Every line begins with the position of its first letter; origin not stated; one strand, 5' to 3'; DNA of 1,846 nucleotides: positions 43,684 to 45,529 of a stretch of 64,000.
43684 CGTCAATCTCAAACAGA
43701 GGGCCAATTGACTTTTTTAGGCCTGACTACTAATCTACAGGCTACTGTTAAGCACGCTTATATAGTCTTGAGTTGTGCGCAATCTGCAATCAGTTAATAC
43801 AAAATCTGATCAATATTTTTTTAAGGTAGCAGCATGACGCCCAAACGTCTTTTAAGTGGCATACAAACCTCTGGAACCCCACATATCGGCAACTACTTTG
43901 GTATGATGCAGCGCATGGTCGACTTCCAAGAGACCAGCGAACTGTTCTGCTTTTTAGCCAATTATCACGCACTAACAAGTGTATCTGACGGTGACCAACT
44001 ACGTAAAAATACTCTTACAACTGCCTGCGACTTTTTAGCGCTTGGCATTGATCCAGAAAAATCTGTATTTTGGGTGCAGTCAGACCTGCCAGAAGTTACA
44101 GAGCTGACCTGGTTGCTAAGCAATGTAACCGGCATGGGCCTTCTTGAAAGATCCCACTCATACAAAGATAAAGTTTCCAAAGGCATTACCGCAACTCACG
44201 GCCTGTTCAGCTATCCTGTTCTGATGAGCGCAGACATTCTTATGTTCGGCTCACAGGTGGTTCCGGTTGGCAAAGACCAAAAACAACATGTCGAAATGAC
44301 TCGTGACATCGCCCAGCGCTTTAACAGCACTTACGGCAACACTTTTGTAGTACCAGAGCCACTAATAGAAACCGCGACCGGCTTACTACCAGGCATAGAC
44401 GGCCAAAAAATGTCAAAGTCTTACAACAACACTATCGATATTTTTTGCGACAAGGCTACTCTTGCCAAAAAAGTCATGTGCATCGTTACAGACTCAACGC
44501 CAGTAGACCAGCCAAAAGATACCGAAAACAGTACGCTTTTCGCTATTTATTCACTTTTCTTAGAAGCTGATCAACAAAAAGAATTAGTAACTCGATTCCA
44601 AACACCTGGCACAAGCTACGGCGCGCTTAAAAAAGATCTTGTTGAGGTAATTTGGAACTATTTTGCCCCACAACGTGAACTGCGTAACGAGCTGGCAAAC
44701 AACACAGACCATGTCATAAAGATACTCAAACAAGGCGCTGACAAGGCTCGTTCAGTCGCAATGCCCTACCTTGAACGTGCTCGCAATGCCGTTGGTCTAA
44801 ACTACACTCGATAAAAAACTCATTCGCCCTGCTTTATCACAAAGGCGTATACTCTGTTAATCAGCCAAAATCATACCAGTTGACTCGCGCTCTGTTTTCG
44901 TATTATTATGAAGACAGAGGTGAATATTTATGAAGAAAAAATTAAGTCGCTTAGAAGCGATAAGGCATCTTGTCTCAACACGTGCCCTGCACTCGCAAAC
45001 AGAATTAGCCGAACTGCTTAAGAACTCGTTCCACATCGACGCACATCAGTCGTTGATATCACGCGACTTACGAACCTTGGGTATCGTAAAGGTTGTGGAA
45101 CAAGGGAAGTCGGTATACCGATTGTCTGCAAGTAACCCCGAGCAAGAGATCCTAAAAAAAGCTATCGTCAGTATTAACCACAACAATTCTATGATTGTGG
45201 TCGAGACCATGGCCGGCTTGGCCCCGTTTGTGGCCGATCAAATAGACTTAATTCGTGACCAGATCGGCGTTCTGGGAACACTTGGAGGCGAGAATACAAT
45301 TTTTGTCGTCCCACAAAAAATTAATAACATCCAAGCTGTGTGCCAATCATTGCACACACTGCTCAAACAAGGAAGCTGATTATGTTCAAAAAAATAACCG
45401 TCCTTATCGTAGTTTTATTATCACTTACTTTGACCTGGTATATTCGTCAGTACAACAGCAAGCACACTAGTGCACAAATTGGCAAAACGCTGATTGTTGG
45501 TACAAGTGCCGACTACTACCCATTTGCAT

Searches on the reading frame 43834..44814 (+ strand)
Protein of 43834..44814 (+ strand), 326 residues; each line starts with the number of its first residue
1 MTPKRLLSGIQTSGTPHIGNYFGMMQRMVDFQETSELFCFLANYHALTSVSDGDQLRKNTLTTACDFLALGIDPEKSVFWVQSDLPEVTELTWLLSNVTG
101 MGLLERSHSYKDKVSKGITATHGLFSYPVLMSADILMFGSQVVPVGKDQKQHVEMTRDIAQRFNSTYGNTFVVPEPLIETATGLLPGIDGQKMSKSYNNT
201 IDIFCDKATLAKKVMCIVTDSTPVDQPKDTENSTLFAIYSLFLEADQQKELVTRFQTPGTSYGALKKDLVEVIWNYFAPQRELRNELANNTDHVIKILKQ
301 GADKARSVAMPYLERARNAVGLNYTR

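Call 19: search_protein_families(library=pfam, proteins=[window:43834-44814:+], max_evalue=0.001)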
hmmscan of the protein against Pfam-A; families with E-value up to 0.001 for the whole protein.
window:43834-44814:+ (326 aa): 1 family
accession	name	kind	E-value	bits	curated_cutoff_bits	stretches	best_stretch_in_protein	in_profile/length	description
PF00579.31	tRNA-synt_1b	-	1.6e-57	195.5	21.1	1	4-276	6-290/292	tRNA synthetases class I (W and Y)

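Call 71: find_encoding_contigs(protein=window:43834-44814:+, flank=10000, max_places=10)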
Protein window:43834-44814:+ (326 aa): 22 contigs read that carry it; 10 places shown.
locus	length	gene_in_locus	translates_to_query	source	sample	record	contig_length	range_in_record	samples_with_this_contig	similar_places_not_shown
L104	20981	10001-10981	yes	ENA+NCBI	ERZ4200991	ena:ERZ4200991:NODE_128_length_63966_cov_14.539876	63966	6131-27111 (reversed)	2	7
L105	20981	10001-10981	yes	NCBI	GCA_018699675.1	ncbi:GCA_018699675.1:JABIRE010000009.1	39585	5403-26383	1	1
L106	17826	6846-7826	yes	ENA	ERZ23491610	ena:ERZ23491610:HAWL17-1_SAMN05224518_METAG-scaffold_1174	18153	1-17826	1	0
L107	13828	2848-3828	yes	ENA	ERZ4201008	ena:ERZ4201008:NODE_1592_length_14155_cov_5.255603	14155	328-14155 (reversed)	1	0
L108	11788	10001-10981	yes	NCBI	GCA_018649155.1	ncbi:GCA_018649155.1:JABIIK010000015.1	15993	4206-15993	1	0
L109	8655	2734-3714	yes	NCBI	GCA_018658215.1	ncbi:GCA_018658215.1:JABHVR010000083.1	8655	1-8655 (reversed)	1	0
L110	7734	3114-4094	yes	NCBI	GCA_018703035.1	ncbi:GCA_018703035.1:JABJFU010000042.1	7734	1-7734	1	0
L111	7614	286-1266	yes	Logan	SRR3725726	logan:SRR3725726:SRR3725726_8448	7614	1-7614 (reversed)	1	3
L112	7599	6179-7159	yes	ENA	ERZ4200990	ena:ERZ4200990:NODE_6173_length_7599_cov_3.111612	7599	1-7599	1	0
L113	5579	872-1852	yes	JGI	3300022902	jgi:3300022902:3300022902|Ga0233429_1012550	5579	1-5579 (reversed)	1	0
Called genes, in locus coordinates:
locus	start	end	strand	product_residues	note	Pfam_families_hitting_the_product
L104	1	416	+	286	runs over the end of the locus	-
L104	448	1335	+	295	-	-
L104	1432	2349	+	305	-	-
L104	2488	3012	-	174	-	-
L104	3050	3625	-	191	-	-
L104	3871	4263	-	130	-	-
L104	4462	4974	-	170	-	-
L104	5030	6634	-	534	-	PF03169:OPT (faint)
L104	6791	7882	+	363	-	PF00561:Abhydrolase_1 (faint), PF12697:Abhydrolase_6 (weak), PF12146:Hydrolase_4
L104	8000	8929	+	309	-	PF00892:EamA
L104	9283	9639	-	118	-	PF11969:DcpS_C, PF01230:HIT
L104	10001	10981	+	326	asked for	PF00579:tRNA-synt_1b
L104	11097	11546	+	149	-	PF01316:Arg_repressor, PF02863:Arg_repressor_C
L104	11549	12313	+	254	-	PF00497:SBP_bac_3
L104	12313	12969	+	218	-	PF00528:BPD_transp_1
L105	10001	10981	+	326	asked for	PF00579:tRNA-synt_1b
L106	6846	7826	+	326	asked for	PF00579:tRNA-synt_1b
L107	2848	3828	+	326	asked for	PF00579:tRNA-synt_1b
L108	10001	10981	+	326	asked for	PF00579:tRNA-synt_1b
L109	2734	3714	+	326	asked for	PF00579:tRNA-synt_1b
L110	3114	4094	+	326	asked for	PF00579:tRNA-synt_1b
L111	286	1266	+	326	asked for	PF00579:tRNA-synt_1b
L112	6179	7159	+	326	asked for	PF00579:tRNA-synt_1b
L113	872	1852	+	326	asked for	PF00579:tRNA-synt_1b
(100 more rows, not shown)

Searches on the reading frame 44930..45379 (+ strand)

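Call 19: search_protein_families(library=pfam, proteins=[window:44930-45379:+], max_evalue=0.001)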
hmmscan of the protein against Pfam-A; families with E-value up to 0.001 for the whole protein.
window:44930-45379:+ (149 aa): 2 families
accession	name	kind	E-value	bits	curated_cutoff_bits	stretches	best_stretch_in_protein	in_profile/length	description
PF02863.23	Arg_repressor_C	-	8.6e-16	58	25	1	75-142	1-67/68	Arginine repressor, C-terminal domain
PF01316.27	Arg_repressor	-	1.7e-11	44.2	27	1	3-68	2-67/70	Arginine repressor, DNA binding domain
